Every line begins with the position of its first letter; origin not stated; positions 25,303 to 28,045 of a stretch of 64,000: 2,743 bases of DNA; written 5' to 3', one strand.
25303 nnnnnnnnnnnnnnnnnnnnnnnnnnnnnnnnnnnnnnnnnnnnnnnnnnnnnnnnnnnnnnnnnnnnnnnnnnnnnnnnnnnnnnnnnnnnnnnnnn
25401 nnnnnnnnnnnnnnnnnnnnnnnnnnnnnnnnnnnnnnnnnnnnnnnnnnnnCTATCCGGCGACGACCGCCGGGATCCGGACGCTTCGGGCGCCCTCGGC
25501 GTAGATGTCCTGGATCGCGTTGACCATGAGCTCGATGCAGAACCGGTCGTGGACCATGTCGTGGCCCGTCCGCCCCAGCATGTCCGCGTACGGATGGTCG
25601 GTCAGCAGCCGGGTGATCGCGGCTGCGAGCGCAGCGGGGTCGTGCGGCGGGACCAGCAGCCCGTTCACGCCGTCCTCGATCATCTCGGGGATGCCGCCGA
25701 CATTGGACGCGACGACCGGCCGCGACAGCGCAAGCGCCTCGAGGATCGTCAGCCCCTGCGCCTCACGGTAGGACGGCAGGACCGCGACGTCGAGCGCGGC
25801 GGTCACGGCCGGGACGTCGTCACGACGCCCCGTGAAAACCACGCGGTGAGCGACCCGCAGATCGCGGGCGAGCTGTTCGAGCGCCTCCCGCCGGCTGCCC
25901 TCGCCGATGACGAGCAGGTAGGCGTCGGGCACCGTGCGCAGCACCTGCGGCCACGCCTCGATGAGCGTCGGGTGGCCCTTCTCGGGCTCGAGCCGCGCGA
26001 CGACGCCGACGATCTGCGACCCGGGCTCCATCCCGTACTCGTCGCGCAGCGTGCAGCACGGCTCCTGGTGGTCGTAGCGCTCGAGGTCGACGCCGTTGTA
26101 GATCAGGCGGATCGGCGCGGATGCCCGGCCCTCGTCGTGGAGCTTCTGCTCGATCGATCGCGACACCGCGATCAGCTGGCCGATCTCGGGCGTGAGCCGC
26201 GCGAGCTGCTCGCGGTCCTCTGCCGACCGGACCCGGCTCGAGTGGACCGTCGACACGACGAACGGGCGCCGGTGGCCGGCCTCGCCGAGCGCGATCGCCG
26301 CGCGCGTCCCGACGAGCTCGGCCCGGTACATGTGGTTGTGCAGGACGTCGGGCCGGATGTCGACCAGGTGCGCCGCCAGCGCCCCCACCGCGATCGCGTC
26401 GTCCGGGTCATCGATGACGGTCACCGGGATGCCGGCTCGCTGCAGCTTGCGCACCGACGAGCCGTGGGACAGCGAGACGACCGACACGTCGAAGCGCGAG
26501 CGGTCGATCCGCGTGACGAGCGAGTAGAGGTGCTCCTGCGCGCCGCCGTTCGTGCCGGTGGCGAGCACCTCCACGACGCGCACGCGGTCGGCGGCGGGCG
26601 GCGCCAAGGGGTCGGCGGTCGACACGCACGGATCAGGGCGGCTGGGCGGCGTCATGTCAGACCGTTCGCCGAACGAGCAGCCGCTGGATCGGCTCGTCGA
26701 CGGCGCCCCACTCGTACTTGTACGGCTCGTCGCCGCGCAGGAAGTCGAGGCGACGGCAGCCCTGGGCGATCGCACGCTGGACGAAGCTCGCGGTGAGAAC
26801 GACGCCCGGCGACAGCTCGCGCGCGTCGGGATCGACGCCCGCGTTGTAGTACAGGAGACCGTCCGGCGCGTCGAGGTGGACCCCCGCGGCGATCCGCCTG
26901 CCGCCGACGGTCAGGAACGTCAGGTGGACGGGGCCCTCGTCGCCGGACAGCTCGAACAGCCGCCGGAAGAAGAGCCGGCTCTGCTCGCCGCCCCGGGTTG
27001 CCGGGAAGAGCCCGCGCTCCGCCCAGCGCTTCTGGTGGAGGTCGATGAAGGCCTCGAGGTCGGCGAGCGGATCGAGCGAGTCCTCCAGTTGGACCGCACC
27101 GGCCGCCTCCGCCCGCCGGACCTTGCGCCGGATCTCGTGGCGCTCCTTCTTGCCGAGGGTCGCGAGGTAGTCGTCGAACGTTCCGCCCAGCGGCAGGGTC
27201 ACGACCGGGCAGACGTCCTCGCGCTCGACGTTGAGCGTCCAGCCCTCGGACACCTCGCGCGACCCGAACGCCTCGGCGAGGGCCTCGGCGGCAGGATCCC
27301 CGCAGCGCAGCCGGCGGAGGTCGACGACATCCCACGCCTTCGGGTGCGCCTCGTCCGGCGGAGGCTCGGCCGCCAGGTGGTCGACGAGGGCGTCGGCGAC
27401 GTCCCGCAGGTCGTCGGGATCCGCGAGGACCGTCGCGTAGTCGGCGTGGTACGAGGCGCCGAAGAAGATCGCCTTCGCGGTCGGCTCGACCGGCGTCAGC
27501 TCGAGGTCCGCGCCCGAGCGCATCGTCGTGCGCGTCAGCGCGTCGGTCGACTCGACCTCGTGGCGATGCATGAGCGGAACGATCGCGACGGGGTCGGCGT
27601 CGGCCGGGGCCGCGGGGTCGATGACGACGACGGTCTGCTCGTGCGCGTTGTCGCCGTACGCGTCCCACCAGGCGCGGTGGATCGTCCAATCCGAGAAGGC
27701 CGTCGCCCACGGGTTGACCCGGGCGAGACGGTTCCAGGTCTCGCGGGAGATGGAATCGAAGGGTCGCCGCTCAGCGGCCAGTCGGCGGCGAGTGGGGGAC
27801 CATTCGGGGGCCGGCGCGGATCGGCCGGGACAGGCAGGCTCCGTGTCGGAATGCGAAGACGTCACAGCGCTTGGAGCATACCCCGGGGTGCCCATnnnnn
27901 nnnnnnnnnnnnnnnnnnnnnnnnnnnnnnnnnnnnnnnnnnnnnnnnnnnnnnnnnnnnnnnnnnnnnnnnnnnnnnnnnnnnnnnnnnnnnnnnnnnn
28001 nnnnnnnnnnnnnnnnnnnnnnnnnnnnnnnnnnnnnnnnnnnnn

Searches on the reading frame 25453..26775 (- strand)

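Call 11: search_protein_families(library=pfam, proteins=[window:25453-26775:-], max_evalue=0.01)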
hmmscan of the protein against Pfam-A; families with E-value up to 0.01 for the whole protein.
window:25453-26775:- (440 aa): 7 families
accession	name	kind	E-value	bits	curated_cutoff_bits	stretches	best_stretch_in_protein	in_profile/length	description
PF13692.12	Glyco_trans_1_4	-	6.7e-43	146.8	27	1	254-393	2-142/142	Glycosyl transferases group 1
PF00534.26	Glycos_transf_1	-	1.7e-41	142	26.4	1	244-404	6-169/172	Glycosyl transferases group 1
PF13439.12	Glyco_transf_4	-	3.4e-17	63.4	28.5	1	77-233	2-170/170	Glycosyltransferase Family 4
PF13579.12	Glyco_trans_4_4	-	1.5e-09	38.8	29.7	1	77-228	1-158/158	Glycosyl transferase 4-like domain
PF20706.3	GT4-conflict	-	3.9e-07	29.8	26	1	252-395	196-359/385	Family 4 Glycosyltransferase in conflict systems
PF13477.12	Glyco_trans_4_2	-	0.0011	19.6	23.4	1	81-180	11-109/139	Glycosyl transferase 4-like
PF13524.12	Glyco_trans_1_2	-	0.0097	16.3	25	0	296-412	3-133/144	Glycosyl transferase-like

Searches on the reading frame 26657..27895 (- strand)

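Call 30: search_protein_families(library=ncbifam, proteins=[window:26657-27895:-], max_evalue=0.0001)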
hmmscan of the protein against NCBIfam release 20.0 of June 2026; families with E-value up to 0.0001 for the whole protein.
window:26657-27895:- (412 aa): 0 families

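Call 41: search_protein_families(library=pfam, proteins=[window:26657-27895:-], max_evalue=0.001)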
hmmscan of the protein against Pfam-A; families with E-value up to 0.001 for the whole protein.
window:26657-27895:- (412 aa): 2 families
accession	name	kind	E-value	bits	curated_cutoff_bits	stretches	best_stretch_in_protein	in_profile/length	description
PF13480.13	Acetyltransf_6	-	3.3e-32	112.1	22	1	250-393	2-142/143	Acetyltransferase (GNAT) domain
PF07395.17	Mig-14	-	1.8e-07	31.3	22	1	246-396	106-255/264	Mig-14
